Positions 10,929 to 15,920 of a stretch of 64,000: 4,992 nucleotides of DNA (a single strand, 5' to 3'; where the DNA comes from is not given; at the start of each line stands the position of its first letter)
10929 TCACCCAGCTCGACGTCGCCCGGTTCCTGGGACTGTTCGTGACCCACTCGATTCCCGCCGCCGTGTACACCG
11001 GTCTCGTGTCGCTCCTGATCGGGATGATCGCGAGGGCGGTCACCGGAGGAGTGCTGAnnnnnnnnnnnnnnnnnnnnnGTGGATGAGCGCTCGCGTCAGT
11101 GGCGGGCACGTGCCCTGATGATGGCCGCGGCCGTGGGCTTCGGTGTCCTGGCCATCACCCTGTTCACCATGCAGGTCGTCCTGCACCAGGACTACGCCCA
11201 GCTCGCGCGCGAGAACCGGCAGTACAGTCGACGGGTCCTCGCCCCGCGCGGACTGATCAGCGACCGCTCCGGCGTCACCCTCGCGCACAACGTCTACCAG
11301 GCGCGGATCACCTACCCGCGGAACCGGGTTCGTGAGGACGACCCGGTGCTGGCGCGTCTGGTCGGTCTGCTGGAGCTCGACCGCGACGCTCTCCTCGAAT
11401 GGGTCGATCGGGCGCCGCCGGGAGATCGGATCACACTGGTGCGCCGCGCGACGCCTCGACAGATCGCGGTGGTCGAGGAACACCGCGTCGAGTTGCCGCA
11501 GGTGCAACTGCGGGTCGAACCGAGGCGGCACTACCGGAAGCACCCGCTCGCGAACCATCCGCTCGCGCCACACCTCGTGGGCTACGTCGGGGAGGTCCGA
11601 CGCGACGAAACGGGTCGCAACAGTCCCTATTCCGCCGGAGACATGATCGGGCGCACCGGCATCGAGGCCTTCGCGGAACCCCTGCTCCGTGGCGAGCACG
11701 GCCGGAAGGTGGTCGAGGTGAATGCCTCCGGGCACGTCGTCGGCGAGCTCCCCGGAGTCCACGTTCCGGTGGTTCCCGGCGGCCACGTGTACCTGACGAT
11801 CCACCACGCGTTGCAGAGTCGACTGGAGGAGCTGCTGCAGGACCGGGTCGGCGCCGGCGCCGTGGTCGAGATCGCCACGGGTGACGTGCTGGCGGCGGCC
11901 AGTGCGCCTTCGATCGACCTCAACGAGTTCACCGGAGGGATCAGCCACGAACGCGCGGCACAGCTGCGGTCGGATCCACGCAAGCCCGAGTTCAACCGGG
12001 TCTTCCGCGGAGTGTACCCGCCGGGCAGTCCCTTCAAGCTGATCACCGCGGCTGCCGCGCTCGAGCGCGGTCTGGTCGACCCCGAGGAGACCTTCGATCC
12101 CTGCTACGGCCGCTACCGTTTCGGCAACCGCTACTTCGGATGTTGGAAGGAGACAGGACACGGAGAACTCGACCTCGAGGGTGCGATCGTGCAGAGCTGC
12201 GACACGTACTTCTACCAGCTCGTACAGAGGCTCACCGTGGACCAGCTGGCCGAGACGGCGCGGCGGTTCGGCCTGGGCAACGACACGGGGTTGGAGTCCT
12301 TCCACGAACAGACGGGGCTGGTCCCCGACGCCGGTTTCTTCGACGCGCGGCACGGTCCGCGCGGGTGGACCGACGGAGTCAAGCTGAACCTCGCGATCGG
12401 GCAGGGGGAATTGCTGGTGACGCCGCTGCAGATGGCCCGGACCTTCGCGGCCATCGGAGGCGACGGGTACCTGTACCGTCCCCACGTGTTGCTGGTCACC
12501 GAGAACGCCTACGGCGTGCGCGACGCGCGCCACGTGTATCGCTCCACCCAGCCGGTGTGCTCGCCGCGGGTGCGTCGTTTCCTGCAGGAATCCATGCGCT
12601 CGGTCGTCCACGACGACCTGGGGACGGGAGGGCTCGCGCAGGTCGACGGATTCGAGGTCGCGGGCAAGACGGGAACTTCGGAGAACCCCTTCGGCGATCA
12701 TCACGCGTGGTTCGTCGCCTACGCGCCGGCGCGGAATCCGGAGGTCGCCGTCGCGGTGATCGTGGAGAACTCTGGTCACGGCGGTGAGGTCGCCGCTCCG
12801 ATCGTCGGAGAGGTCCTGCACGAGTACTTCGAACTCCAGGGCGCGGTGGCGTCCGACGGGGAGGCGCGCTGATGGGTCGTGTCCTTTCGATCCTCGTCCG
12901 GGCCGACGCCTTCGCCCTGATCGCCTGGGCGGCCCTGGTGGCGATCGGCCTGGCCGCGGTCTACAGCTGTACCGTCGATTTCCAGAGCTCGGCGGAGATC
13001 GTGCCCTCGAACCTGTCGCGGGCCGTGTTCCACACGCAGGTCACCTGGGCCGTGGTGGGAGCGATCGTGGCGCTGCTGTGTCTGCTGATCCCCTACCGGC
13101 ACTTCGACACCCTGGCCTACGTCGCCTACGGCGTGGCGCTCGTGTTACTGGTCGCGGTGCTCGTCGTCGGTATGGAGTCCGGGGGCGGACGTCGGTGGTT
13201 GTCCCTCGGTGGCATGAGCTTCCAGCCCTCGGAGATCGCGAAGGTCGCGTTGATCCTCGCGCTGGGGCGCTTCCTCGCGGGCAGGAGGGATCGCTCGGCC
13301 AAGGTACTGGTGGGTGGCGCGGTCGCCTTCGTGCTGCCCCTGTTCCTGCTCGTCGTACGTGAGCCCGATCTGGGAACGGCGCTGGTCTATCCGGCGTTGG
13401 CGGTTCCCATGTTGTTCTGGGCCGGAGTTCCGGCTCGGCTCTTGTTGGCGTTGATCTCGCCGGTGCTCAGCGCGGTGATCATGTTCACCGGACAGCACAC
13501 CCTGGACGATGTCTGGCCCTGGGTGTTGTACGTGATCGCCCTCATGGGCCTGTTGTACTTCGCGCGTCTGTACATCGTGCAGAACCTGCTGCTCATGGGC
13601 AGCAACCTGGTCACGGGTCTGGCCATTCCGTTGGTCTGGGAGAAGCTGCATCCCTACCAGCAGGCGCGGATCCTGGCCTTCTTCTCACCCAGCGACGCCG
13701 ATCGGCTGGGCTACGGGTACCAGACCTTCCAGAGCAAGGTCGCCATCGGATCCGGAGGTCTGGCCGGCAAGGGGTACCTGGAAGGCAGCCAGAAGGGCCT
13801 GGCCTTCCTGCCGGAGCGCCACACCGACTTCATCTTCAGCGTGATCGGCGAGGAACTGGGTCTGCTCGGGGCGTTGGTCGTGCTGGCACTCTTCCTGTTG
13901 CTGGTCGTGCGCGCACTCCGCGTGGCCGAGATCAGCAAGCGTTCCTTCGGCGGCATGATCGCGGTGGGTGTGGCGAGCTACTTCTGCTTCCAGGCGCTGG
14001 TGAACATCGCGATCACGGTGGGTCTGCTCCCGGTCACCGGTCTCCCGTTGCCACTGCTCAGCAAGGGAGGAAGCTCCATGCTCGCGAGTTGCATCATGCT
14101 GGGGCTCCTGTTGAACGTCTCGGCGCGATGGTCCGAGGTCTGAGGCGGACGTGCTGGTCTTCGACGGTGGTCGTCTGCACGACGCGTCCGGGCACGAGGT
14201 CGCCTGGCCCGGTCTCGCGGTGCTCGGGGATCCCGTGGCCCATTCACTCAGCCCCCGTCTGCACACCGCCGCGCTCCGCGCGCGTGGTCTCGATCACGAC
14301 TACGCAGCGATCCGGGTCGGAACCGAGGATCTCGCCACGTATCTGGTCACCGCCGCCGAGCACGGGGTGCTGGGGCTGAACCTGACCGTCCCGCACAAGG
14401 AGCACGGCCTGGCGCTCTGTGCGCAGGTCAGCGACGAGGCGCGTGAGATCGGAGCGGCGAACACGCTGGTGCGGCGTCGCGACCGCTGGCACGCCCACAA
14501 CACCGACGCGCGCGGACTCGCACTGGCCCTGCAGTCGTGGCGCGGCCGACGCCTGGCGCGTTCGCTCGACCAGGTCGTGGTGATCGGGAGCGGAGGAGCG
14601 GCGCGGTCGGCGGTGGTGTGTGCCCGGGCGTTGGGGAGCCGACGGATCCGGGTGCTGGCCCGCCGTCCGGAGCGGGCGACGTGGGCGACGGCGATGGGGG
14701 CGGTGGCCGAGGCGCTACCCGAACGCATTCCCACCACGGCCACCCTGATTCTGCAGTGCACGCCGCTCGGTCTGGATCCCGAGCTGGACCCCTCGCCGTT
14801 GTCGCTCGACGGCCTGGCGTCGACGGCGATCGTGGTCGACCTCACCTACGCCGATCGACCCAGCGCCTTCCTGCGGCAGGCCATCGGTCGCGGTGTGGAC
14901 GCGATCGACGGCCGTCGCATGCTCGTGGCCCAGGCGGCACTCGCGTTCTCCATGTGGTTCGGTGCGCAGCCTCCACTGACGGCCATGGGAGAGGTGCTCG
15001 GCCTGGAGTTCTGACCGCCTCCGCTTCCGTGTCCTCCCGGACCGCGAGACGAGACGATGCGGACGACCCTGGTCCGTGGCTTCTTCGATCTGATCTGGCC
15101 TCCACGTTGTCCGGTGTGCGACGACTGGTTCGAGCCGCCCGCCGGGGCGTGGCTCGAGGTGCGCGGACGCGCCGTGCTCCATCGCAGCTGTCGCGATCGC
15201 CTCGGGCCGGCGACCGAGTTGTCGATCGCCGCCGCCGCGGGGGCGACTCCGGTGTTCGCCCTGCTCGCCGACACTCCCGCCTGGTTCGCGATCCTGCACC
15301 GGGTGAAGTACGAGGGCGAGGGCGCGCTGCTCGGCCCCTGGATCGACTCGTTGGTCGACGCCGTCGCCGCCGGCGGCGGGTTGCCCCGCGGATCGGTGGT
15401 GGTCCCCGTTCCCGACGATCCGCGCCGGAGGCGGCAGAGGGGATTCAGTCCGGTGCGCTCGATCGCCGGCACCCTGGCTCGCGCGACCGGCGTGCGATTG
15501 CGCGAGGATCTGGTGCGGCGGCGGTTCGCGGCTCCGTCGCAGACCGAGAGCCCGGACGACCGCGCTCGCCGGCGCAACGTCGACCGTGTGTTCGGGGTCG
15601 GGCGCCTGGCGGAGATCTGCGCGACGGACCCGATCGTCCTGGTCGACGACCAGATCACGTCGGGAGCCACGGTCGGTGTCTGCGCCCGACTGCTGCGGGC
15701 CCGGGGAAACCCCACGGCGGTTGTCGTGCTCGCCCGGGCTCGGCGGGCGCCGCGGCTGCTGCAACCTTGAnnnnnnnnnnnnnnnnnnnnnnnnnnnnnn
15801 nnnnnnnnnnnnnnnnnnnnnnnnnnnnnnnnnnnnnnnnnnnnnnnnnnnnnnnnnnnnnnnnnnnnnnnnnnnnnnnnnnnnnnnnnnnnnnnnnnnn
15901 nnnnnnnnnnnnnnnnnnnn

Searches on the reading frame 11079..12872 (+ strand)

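Call 11: search_protein_families(library=pfam, proteins=[window:11079-12872:+], max_evalue=0.001)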
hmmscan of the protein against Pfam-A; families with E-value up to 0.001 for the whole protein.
window:11079-12872:+ (597 aa): 2 families
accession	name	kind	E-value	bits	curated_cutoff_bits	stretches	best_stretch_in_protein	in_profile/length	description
PF00905.27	Transpeptidase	-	5.9e-58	196.9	22.1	1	260-580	3-298/299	Penicillin binding protein transpeptidase domain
PF03717.20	PBP_dimer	-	1.4e-28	100.9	24.4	1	55-223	4-178/180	Penicillin-binding Protein dimerisation domain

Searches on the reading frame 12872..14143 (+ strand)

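Call 11: search_protein_families(library=pfam, proteins=[window:12872-14143:+], max_evalue=0.001)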
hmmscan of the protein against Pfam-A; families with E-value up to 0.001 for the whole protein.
window:12872-14143:+ (423 aa): 1 family
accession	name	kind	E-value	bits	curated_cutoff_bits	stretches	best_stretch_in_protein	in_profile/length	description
PF01098.24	FTSW_RODA_SPOVE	-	6.8e-90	302.1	26.4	2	218-418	158-352/356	Cell cycle protein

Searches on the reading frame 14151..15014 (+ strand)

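Call 11: search_protein_families(library=pfam, proteins=[window:14151-15014:+], max_evalue=0.001)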
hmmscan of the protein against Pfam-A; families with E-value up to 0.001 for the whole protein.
window:14151-15014:+ (287 aa): 2 families
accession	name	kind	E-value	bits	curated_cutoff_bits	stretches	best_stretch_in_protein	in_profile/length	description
PF08501.16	Shikimate_dh_N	-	3.4e-22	78.9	27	1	24-106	1-83/83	Shikimate dehydrogenase substrate binding domain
PF18317.6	SDH_C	-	2.6e-07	30.7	25.8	1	254-279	1-26/31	Shikimate 5'-dehydrogenase C-terminal domain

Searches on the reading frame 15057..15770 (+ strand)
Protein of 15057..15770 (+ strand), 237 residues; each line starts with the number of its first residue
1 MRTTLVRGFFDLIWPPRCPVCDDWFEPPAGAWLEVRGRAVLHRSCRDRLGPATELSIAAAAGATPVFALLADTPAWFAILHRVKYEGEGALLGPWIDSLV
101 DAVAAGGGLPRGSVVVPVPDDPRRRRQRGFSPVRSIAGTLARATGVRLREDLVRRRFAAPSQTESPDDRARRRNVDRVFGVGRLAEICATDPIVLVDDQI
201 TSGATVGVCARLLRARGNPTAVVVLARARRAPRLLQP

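Call 49: search_protein_families(library=pfam, proteins=[window:15057-15770:+], max_evalue=0.001)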
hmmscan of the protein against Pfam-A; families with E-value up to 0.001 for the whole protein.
window:15057-15770:+ (237 aa): 1 family
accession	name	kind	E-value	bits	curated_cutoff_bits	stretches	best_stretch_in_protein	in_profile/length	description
PF00156.33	Pribosyltran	-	0.00072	19.3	26.3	0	136-227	43-127/158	Phosphoribosyl transferase domain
